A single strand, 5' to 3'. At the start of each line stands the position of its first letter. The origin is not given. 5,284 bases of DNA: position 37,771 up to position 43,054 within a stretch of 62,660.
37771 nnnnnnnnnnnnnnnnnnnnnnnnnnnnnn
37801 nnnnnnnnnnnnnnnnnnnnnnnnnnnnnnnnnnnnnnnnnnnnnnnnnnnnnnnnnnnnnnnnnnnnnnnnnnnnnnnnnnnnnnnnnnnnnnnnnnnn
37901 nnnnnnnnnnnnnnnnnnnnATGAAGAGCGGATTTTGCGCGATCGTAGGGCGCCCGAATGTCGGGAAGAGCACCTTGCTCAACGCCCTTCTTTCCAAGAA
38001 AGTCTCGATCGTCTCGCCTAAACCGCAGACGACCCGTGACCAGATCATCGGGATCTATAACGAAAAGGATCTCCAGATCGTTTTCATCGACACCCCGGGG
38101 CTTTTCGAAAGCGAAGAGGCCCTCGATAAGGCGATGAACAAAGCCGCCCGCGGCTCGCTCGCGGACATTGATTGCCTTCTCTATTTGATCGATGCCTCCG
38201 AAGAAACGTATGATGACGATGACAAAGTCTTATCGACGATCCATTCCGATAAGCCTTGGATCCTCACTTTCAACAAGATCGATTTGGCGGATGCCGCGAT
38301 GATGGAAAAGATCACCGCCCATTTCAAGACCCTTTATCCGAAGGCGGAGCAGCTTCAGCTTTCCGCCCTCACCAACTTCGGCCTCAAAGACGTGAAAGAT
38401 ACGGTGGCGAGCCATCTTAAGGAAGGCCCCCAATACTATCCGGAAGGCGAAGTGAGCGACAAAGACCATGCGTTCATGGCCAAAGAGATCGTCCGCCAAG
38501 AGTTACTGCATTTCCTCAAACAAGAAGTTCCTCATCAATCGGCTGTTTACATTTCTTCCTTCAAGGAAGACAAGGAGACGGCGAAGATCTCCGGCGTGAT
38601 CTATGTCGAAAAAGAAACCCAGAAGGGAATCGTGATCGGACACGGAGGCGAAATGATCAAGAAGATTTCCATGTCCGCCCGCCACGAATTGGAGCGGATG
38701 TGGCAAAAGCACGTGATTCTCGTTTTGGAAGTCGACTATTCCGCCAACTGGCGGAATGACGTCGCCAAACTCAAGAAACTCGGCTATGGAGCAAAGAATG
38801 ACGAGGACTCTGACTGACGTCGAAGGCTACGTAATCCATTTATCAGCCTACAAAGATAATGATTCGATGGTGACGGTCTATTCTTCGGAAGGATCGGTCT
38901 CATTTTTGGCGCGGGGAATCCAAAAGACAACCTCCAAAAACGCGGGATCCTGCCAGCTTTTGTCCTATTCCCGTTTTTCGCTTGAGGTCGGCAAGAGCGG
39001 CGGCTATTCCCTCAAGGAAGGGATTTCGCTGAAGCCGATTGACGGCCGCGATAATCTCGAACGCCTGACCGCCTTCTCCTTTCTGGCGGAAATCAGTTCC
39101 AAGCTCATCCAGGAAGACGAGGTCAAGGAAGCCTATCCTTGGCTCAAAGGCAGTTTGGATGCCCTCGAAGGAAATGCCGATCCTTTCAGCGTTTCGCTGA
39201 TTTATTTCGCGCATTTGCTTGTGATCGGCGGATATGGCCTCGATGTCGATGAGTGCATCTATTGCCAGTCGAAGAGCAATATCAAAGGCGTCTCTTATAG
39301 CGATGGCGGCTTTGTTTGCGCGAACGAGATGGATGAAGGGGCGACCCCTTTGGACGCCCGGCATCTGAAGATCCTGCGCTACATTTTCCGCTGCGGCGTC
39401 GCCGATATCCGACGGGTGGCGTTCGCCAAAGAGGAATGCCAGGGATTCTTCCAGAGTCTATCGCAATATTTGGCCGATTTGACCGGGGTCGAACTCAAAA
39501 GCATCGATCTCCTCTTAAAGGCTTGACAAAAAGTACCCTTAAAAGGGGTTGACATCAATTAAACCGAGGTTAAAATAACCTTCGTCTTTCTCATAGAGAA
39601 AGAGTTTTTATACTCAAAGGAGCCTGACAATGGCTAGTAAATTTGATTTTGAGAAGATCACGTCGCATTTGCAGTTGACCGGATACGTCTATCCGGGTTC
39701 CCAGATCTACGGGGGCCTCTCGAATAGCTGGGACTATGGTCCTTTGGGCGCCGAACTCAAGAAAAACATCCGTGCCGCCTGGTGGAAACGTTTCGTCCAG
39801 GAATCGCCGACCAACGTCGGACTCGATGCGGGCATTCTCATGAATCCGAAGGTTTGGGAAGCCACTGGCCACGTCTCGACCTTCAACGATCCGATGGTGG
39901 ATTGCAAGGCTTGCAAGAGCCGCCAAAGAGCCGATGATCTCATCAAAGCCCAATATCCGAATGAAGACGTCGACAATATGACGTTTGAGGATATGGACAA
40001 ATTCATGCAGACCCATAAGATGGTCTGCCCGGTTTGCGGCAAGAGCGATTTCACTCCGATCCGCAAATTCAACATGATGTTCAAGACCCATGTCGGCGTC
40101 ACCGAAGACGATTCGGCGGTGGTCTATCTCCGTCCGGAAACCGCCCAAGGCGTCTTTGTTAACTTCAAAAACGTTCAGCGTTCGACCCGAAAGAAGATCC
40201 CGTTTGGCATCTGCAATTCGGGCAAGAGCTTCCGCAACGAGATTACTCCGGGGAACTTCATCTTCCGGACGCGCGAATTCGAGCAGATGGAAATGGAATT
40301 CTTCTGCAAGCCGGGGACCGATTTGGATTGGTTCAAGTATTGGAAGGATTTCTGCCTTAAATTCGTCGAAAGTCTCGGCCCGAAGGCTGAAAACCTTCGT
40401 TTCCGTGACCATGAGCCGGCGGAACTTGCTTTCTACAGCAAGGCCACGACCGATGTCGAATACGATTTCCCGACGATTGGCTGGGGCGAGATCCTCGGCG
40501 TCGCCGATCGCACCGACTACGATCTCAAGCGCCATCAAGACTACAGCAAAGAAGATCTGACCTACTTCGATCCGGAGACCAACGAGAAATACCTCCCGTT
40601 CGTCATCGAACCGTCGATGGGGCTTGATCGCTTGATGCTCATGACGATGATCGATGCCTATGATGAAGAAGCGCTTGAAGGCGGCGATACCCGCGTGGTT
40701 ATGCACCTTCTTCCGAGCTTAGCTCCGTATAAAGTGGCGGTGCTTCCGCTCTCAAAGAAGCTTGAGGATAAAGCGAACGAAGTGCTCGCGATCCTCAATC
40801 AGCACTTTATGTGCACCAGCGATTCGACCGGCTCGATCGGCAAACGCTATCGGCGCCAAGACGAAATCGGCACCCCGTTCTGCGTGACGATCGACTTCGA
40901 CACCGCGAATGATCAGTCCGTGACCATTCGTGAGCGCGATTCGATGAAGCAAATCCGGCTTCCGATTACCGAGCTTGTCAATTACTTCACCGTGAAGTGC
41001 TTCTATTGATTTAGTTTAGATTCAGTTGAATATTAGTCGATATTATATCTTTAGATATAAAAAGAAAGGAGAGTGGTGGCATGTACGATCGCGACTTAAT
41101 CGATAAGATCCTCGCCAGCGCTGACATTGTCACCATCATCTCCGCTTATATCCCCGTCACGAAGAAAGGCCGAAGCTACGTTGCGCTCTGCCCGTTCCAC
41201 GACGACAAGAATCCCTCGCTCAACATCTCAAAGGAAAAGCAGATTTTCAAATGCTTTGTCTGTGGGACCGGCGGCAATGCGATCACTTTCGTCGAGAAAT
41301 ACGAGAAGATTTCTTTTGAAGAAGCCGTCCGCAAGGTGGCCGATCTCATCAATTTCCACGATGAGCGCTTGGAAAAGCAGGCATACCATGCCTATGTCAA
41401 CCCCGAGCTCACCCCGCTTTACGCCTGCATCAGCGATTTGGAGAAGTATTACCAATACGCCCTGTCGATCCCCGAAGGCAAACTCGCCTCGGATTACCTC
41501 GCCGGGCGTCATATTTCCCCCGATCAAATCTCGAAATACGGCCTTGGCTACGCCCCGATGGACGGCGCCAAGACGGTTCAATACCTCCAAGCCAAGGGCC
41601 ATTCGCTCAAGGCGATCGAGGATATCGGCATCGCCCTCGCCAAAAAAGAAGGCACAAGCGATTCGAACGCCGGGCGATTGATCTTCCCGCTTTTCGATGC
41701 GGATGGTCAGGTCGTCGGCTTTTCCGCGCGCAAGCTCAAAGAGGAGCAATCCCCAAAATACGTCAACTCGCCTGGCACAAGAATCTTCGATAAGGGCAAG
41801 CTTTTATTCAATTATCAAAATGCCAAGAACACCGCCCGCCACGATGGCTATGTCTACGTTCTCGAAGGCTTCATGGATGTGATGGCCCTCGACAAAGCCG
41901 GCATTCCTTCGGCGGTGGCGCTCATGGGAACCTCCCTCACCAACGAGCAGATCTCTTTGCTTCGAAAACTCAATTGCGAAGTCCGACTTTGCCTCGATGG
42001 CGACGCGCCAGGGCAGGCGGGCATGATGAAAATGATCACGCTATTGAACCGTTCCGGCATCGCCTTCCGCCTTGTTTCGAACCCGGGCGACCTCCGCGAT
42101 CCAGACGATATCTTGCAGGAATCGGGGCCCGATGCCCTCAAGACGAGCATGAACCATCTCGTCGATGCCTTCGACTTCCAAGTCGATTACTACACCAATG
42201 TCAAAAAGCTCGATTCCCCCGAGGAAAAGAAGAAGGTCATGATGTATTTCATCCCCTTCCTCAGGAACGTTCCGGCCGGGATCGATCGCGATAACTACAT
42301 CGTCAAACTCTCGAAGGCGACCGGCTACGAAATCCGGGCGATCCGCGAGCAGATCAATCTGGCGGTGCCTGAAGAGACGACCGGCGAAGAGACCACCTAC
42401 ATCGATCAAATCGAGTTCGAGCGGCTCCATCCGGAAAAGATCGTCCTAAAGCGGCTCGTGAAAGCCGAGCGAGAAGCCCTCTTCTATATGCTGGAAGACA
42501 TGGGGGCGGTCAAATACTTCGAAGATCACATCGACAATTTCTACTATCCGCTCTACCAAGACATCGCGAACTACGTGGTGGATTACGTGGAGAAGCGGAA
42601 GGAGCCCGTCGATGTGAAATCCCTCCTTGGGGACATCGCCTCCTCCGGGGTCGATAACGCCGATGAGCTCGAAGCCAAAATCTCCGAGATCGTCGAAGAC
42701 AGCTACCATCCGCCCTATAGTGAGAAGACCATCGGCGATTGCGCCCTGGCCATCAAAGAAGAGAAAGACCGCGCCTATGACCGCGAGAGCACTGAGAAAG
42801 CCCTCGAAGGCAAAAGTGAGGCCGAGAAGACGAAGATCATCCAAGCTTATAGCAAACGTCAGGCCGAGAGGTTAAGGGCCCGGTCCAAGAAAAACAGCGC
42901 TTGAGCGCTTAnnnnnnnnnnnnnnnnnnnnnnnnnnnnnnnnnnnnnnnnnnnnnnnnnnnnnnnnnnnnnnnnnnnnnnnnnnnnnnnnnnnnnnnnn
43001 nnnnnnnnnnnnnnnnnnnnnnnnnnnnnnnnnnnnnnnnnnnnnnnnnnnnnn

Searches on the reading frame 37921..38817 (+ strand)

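Call 9: search_protein_families(library=pfam, proteins=[window:37921-38817:+])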
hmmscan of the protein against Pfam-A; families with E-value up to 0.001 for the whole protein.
window:37921-38817:+ (298 aa): 9 families
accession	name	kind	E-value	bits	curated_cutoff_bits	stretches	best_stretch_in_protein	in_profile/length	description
PF01926.29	MMR_HSR1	-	2.9e-28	98.7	21.9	1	6-119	2-113/113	50S ribosome-binding GTPase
PF07650.23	KH_2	-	1e-13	51.3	22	1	202-270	1-71/78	KH domain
PF02421.24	FeoB_N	-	5.6e-10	39.4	27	1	6-158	3-152/156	Ferrous iron transport protein B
PF00350.29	Dynamin_N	-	4.2e-09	37.1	27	1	7-39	2-34/168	Dynamin family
PF00009.33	GTP_EFTU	-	4.7e-09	36.6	26.5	1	7-167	7-187/188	Elongation factor Tu GTP binding domain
PF04548.22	AIG1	-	7.5e-08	32.4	27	1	8-108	5-108/212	AIG1 family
PF03193.22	RsgA_GTPase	-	1.9e-06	28.2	30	0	4-63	107-170/174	RsgA GTPase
PF02492.25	cobW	-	3.6e-06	27.1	20.7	1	45-144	77-178/180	CobW/HypB/UreG, nucleotide-binding domain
PF20720.3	nSTAND3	-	0.00085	19.5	27.2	0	2-57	16-72/155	Novel STAND NTPase 3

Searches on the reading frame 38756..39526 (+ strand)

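Call 9: search_protein_families(library=pfam, proteins=[window:38756-39526:+])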
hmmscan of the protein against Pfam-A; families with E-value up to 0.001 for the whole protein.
window:38756-39526:+ (256 aa): 2 families
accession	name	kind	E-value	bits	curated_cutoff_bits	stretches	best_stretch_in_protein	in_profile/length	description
PF02565.21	RecO_C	-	1.9e-22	80.2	22.1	1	99-249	2-155/157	Recombination protein O C terminal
PF11967.14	RecO_N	-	2.2e-11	44.1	27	1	21-88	5-73/80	Recombination protein O N terminal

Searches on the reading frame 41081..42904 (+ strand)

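Call 19: search_protein_families(library=pfam, proteins=[window:41081-42904:+])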
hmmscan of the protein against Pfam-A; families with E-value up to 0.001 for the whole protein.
window:41081-42904:+ (607 aa): 7 families
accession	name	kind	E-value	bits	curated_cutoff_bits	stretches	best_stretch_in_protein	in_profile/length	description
PF01807.25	Zn_ribbon_DnaG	-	6.2e-33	113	24.9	1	4-93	3-92/98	CHC2 zinc finger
PF08275.17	DNAG_N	-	7.3e-32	110.6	26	1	123-249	1-128/128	DNA primase catalytic core, N-terminal domain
PF13155.12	Toprim_2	-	3.6e-18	66.1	22.1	1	259-345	1-88/88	Toprim-like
PF13662.12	Toprim_4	-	3.7e-16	59.5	25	1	257-327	2-79/85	Toprim domain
PF10410.14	DnaB_bind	-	8.8e-08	32.7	20.6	1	364-415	1-52/56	DnaB-helicase binding domain of primase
PF01751.28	Toprim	-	6.5e-07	29.9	23.1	1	258-323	2-81/96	Toprim domain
PF13362.12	Toprim_3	-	1e-06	29.5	27.2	1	258-351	2-95/95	Toprim domain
